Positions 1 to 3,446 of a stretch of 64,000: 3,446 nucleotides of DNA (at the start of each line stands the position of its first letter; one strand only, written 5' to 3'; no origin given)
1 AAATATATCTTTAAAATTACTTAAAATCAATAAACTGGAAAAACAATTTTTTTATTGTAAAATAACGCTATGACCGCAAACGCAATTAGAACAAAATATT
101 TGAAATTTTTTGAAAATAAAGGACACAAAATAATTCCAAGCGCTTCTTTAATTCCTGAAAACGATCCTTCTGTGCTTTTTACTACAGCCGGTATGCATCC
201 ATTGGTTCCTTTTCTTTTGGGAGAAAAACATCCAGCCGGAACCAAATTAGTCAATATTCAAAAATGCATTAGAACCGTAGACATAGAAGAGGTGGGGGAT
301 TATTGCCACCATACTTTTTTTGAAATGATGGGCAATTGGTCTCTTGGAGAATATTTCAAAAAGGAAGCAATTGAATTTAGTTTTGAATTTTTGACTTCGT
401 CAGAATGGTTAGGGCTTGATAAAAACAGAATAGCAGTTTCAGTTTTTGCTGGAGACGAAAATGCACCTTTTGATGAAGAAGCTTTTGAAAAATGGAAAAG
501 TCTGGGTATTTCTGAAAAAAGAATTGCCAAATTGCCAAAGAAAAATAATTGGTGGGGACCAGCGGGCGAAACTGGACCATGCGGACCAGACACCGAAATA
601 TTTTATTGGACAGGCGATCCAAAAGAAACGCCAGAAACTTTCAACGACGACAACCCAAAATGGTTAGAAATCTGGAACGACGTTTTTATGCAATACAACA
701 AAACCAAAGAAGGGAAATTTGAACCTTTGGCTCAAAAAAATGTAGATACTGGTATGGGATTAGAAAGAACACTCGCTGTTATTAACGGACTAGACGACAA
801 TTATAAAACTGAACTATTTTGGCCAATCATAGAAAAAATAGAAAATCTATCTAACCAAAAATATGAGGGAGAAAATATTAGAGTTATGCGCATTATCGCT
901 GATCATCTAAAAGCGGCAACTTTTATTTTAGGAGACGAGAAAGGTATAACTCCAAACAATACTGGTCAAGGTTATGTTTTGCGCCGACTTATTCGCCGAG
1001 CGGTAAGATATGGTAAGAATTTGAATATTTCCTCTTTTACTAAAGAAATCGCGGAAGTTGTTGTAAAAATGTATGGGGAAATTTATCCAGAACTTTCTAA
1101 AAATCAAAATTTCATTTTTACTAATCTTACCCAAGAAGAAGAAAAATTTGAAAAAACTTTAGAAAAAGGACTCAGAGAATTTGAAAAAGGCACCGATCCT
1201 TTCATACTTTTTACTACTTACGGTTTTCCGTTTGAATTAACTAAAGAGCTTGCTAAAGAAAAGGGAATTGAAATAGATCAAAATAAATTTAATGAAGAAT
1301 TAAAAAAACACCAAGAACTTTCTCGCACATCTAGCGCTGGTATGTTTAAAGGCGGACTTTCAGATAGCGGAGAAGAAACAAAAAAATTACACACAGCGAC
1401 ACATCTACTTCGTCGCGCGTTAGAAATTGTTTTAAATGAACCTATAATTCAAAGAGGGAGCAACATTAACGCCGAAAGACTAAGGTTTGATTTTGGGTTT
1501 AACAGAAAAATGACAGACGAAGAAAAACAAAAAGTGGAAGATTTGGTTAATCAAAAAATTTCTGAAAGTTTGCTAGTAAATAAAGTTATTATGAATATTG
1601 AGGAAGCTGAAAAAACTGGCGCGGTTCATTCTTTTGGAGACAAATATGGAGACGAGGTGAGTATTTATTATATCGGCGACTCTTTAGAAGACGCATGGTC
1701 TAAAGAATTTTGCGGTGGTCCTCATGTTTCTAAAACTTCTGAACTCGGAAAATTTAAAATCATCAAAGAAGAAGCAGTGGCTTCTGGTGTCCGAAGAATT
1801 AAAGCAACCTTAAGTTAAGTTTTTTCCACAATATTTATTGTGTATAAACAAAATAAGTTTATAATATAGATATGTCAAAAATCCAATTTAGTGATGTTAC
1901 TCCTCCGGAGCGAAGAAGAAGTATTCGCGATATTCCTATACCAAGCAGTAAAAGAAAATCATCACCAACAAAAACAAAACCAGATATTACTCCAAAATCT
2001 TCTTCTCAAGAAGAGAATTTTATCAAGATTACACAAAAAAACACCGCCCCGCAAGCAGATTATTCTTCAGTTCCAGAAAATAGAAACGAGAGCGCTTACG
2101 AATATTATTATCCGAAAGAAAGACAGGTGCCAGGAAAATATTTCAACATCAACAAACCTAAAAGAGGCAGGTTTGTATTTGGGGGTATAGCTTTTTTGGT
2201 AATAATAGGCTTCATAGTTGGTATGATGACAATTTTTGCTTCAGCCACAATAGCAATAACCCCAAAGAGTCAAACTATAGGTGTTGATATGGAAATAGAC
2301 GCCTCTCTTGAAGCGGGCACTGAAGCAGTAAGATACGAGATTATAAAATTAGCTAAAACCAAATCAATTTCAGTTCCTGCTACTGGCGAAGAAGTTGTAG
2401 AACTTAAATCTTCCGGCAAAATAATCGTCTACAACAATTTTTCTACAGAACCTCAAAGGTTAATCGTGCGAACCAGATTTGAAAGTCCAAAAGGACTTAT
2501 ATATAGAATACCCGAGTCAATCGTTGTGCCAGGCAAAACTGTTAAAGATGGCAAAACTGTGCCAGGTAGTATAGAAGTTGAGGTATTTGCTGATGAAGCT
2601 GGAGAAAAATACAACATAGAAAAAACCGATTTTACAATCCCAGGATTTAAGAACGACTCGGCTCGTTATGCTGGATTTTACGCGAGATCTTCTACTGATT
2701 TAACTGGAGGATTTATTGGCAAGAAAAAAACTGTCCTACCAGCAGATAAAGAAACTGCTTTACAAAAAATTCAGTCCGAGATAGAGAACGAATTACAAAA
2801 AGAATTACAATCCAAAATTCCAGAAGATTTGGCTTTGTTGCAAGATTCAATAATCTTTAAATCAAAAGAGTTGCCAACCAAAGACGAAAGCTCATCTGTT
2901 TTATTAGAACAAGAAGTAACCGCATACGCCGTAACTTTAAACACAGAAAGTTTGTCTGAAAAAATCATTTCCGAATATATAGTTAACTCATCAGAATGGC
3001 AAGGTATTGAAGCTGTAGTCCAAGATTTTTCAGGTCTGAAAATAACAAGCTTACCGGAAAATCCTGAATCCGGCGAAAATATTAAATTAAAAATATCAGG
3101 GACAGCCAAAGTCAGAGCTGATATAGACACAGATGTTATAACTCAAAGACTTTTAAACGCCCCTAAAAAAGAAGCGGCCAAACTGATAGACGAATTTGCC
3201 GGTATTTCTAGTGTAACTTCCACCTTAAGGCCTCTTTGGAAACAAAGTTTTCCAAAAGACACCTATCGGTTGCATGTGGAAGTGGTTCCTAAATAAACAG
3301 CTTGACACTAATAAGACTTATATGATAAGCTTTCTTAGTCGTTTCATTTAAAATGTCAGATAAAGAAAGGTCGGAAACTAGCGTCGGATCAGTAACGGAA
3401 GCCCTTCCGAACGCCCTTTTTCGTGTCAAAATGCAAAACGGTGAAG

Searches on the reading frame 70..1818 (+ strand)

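Call 43: search_protein_families(library=pfam, proteins=[window:70-1818:+], max_evalue=0.00001)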
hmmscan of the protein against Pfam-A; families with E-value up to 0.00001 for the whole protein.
window:70-1818:+ (582 aa): 2 families
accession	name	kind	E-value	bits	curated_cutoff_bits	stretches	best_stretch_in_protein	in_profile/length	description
PF01411.24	tRNA-synt_2c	-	3.3e-138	462.1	30.3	1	6-443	2-451/552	tRNA synthetases class II (A)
PF07973.19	tRNA_SAD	-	2.2e-16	60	24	1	530-577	1-43/44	Threonyl and Alanyl tRNA synthetase second additional domain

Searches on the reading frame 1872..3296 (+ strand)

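Call 43: search_protein_families(library=pfam, proteins=[window:1872-3296:+], max_evalue=0.00001)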
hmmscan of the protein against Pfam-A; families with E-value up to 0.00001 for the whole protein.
window:1872-3296:+ (474 aa): 0 families

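Call 66: search_protein_families(library=pfam, proteins=[window:1872-3296:+], max_evalue=0.05)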
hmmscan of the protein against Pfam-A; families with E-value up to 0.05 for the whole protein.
window:1872-3296:+ (474 aa): 1 family
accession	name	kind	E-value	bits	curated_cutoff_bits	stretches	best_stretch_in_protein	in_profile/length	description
PF21110.3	GlxA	-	0.021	15.9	27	0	179-264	1-95/105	GlxA beta barrel domain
